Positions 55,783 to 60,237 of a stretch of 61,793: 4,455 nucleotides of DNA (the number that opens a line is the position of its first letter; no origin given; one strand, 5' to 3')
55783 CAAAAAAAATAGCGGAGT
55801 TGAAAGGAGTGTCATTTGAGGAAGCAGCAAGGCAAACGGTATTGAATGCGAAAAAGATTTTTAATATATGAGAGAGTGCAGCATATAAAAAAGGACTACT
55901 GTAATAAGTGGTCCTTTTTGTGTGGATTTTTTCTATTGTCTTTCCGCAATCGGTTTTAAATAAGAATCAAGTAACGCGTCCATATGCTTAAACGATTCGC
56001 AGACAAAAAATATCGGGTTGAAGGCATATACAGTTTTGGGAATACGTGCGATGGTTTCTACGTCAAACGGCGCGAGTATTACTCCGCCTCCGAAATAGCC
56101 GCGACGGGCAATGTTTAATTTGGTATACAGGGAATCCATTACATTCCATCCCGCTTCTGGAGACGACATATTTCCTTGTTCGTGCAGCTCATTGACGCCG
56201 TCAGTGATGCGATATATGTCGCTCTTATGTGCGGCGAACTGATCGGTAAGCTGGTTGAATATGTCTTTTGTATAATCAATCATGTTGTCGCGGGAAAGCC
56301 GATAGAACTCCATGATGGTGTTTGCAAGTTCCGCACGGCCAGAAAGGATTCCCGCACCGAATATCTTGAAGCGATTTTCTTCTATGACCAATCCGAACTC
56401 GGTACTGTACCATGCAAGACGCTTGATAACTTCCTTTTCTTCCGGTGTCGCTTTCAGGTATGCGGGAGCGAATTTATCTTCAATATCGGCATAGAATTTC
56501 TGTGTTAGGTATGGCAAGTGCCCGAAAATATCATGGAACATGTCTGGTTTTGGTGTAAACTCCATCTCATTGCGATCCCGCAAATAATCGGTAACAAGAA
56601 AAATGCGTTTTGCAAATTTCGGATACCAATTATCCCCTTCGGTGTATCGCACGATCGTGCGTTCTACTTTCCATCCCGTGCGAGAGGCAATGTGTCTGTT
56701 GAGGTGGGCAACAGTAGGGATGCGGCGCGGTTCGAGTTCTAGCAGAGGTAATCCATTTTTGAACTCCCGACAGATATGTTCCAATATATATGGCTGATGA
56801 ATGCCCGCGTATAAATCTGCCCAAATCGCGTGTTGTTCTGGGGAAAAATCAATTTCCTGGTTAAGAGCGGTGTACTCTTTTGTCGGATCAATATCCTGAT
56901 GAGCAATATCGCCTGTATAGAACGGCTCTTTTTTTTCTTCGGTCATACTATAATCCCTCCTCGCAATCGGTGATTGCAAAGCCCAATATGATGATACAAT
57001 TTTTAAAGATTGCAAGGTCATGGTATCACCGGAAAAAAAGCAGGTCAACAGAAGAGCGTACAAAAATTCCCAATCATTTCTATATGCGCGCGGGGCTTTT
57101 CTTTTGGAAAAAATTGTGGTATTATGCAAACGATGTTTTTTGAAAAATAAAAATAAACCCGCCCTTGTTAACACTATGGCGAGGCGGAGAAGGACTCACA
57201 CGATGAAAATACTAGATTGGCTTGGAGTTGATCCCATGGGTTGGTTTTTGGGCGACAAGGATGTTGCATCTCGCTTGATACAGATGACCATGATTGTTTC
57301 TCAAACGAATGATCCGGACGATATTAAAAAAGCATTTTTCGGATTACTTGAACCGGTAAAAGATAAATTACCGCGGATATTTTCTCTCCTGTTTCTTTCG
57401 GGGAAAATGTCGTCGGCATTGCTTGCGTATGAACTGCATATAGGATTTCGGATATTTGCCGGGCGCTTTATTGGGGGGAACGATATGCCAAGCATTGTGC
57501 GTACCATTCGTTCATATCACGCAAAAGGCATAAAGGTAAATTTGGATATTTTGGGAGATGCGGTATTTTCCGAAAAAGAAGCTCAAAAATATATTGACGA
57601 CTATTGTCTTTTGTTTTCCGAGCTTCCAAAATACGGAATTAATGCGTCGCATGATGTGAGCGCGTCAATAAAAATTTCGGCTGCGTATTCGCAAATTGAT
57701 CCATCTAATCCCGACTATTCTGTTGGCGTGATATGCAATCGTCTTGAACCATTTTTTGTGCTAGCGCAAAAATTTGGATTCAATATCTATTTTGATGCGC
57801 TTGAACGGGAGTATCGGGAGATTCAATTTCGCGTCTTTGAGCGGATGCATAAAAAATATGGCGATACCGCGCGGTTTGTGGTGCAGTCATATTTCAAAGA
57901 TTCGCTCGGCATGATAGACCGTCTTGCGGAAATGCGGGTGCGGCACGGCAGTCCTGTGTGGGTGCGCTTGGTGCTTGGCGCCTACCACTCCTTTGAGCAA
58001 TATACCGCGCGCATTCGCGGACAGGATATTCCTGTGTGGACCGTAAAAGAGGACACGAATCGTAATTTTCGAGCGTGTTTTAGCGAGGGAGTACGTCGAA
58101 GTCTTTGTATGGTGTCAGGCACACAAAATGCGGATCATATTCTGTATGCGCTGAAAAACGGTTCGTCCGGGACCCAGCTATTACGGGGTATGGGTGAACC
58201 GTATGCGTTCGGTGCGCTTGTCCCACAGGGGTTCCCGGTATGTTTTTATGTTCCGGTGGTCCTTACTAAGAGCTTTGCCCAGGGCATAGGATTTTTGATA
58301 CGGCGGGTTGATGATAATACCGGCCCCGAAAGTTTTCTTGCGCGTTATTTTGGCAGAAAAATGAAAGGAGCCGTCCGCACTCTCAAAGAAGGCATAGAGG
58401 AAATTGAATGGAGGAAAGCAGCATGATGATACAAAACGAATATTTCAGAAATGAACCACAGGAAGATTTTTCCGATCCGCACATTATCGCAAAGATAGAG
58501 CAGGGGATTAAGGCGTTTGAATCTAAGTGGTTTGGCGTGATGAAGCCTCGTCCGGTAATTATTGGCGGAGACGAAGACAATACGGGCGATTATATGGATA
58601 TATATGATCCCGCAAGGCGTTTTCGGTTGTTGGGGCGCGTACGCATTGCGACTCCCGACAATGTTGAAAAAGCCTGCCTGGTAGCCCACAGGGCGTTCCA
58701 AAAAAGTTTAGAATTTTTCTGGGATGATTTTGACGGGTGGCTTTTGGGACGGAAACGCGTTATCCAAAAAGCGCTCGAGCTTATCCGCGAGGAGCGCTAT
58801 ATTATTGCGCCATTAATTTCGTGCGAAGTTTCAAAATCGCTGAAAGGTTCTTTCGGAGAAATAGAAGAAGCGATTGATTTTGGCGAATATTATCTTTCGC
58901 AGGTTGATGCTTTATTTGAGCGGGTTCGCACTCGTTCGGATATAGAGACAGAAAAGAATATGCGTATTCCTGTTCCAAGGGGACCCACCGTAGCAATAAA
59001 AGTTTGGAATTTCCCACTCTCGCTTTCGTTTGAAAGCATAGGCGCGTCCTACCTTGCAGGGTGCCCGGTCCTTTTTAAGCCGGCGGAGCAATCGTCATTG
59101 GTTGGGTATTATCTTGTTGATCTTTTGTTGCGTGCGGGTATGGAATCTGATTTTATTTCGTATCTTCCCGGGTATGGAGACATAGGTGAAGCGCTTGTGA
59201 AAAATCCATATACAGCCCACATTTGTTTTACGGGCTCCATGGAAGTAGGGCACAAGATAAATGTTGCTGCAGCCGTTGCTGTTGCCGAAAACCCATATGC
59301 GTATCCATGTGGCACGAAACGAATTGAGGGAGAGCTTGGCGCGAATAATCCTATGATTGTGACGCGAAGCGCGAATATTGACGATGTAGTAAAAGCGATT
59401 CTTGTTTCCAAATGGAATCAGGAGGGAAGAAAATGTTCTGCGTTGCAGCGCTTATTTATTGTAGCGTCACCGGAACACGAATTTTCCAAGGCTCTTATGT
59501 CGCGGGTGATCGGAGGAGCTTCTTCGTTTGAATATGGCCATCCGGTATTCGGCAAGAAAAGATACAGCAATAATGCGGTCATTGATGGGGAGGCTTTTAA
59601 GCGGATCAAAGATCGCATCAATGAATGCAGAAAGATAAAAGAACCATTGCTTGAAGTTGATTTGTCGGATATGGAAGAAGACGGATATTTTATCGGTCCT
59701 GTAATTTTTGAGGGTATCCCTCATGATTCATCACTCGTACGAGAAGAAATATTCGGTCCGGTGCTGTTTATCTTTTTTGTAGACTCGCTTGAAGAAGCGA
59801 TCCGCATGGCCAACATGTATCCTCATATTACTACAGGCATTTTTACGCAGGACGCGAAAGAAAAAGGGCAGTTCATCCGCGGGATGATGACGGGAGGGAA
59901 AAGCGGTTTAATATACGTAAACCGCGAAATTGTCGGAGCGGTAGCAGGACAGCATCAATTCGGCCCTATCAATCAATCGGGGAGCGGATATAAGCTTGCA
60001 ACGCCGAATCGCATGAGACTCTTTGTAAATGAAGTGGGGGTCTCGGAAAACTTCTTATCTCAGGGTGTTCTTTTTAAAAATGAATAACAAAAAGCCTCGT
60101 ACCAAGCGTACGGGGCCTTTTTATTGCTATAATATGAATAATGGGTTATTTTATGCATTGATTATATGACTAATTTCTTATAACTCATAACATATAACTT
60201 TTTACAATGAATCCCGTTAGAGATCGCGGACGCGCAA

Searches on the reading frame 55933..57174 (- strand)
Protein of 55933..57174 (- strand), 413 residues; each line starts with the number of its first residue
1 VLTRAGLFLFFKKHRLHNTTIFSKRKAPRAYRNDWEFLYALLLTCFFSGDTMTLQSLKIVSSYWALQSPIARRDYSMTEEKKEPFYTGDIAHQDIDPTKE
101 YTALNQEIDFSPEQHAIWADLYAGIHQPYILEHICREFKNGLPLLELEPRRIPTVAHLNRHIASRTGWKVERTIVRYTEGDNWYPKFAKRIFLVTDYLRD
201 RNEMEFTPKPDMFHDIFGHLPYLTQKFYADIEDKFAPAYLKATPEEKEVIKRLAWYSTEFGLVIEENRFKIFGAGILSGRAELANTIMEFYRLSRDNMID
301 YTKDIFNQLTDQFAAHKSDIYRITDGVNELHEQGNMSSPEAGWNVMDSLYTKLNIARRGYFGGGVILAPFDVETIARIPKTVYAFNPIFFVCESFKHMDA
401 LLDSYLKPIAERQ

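Call 83: search_protein_families(library=ncbifam, proteins=[window:55933-57174:-], max_evalue=0.00001)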
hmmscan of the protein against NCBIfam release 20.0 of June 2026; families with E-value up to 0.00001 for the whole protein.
window:55933-57174:- (413 aa): 6 families
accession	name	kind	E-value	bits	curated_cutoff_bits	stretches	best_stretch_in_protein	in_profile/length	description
NF008877.0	PRK11913.1-2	equivalog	2.3e-49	167.9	247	1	103-330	17-245/264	phenylalanine 4-monooxygenase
TIGR01267.1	Phe4hydrox_mono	equivalog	2e-42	145.2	264.75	1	104-286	4-185/248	phenylalanine 4-monooxygenase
TIGR01269.1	Tyr_3_monoox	equivalog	1.8e-28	99.7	654.65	1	106-289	180-365/457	tyrosine 3-monooxygenase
TIGR01270.1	Trp_5_monoox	equivalog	5.4e-25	88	705.5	1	107-288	187-371/464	tryptophan 5-monooxygenase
TIGR01268.1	Phe4hydrox_tetr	equivalog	8.9e-24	84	704.8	1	107-289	160-344/436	phenylalanine 4-monooxygenase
NF010657.0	PRK14056.1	equivalog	6e-19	68.4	346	1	108-243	21-153/580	aromatic amino acid hydroxylase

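Call 84: search_protein_families(library=pfam, proteins=[window:55933-57174:-], max_evalue=0.001)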
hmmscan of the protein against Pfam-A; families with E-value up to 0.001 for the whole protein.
window:55933-57174:- (413 aa): 1 family
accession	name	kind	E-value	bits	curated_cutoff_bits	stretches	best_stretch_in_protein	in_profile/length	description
PF00351.26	Biopterin_H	-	9.6e-33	114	22.7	1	107-289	58-242/331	Biopterin-dependent aromatic amino acid hydroxylase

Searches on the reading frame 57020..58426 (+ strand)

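Call 83: search_protein_families(library=ncbifam, proteins=[window:57020-58426:+], max_evalue=0.00001)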
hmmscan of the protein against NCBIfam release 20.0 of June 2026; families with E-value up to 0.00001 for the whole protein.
window:57020-58426:+ (468 aa): 2 families
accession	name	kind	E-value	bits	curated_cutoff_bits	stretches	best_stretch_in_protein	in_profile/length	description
NF008869.0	PRK11904.1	equivalog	1.5e-28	99.2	747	1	128-448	158-488/1042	bifunctional proline dehydrogenase/L-glutamate gamma-semialdehyde dehydrogenase PutA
NF008772.0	PRK11809.1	equivalog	1.9e-20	72.1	1750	1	126-442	235-569/1318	trifunctional transcriptional regulator/proline dehydrogenase/L-glutamate gamma-semialdehyde dehydrogenase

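Call 84: search_protein_families(library=pfam, proteins=[window:57020-58426:+], max_evalue=0.001)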
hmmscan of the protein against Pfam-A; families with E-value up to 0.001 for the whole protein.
window:57020-58426:+ (468 aa): 1 family
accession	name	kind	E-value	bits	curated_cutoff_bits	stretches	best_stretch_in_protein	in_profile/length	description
PF01619.24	Pro_dh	-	1.1e-39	137.1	27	1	160-442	2-278/278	Proline dehydrogenase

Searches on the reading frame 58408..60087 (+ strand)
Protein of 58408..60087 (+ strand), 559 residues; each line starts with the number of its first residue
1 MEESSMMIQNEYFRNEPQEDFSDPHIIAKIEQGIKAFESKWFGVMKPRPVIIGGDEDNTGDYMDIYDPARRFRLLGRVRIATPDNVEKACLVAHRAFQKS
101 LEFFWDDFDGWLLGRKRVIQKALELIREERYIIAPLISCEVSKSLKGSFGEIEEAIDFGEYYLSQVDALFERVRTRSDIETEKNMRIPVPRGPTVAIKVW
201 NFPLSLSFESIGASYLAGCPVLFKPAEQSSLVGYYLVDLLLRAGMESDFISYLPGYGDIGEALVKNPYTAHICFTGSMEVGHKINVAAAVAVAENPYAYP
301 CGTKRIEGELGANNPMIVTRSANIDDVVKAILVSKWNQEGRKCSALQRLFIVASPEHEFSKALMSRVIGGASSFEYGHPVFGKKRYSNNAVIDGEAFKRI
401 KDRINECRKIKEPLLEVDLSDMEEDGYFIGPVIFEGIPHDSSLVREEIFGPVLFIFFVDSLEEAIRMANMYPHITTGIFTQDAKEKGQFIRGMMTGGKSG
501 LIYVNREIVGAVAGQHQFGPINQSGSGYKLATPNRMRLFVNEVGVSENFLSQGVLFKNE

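Call 83: search_protein_families(library=ncbifam, proteins=[window:58408-60087:+], max_evalue=0.00001)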
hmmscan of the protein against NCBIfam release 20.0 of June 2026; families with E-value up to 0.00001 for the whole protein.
window:58408-60087:+ (559 aa): 38 families (the best 25 are shown)
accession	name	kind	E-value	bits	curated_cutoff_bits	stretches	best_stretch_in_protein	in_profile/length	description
NF002852.0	PRK03137.1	subfamily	5.4e-83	279.5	648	1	12-549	4-514/514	L-glutamate gamma-semialdehyde dehydrogenase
TIGR01237.1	D1pyr5carbox2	equivalog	2.5e-81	274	659.65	1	13-549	1-511/511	L-glutamate gamma-semialdehyde dehydrogenase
NF008869.0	PRK11904.1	equivalog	4.1e-72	243.4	747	1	17-551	527-1030/1042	bifunctional proline dehydrogenase/L-glutamate gamma-semialdehyde dehydrogenase PutA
TIGR01238.1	D1pyr5carbox3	equivalog_domain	1.5e-60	205.2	485.2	1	50-534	40-490/500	L-glutamate gamma-semialdehyde dehydrogenase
NF008772.0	PRK11809.1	equivalog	3.4e-56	190.6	1750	1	55-534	653-1101/1318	trifunctional transcriptional regulator/proline dehydrogenase/L-glutamate gamma-semialdehyde dehydrogenase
TIGR01780.1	SSADH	subfamily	2.5e-49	168.4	646.35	1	66-527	2-433/448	succinate-semialdehyde dehydrogenase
NF042993.1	AlphKGSA_gudD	equivalog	3.3e-48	164.6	770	1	57-527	15-460/481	alpha-ketoglutaric semialdehyde dehydrogenase GucD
TIGR01236.1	D1pyr5carbox1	equivalog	4e-48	164.3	613.6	1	14-551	1-523/533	L-glutamate gamma-semialdehyde dehydrogenase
NF006916.0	PRK09407.1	equivalog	1.9e-46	158.8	521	1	73-528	45-474/526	succinic semialdehyde dehydrogenase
TIGR01804.1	BADH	equivalog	1.3e-45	155.8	668.6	1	56-529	8-454/467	betaine-aldehyde dehydrogenase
NF050084.1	pip_6_carb_DH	equivalog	1.8e-44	152.5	730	1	75-556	10-474/475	L-piperidine-6-carboxylate dehydrogenase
NF009725.0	PRK13252.1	equivalog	2.6e-44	151.5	593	1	56-527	17-460/488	betaine-aldehyde dehydrogenase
NF052305.1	DioxValDhHalo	equivalog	1.8e-43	149.1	750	1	56-529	15-463/483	2,5-dioxovalerate dehydrogenase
NF040792.1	glyc_ald_dh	equivalog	3.1e-43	148.4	760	1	57-528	12-458/488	D-glyceraldehyde dehydrogenase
TIGR03250.1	PhnAcAld_DH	equivalog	3.7e-42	144.6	635.65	1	50-542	6-465/472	phosphonoacetaldehyde dehydrogenase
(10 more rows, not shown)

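Call 84: search_protein_families(library=pfam, proteins=[window:58408-60087:+], max_evalue=0.001)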
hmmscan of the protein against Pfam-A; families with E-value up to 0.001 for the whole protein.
window:58408-60087:+ (559 aa): 1 family
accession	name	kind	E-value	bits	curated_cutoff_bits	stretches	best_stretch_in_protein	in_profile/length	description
PF00171.27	Aldedh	-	7.7e-80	269.1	23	1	61-529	7-446/461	Aldehyde dehydrogenase family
